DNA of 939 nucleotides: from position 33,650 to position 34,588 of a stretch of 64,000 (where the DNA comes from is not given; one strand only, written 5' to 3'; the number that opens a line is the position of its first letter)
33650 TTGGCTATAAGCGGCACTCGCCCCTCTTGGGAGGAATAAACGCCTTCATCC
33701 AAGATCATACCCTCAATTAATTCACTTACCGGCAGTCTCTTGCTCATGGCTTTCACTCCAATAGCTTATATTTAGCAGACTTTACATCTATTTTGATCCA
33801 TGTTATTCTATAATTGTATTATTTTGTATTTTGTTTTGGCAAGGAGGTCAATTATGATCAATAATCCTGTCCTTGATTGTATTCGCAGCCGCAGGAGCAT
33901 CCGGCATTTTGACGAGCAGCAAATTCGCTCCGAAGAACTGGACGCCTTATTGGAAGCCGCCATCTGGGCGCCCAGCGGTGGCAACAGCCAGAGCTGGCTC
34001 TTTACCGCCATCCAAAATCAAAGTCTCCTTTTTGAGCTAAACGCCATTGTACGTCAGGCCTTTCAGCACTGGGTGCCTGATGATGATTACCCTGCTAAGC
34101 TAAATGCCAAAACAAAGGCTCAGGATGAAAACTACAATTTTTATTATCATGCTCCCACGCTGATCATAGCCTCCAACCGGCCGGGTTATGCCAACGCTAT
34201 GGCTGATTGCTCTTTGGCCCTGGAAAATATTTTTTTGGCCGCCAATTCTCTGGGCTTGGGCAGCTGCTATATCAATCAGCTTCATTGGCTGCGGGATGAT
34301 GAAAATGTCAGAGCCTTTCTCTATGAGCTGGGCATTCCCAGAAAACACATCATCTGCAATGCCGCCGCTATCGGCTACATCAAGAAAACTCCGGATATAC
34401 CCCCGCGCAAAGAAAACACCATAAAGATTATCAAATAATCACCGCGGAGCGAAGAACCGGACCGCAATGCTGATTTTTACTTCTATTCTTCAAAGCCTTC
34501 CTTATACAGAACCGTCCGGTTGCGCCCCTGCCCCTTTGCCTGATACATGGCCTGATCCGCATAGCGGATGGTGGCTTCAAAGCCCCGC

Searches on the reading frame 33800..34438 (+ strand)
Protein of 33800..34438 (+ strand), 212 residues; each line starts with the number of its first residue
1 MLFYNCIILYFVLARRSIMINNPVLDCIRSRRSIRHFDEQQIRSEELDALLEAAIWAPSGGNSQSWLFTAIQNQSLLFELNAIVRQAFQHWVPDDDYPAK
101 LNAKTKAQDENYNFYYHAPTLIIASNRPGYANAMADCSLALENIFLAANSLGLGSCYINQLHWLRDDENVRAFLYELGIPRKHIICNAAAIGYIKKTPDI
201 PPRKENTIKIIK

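Call 10: search_protein_families(library=pfam, proteins=[window:33800-34438:+])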
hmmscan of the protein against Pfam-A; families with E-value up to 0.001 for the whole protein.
window:33800-34438:+ (212 aa): 2 families
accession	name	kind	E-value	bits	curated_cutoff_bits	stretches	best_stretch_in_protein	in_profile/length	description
PF00881.29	Nitroreductase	-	2.1e-32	113.1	23.5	1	28-193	1-167/167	Nitroreductase family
PF14512.11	TM1586_NiRdase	-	1.6e-07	31.6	27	0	45-75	158-188/215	Putative TM nitroreductase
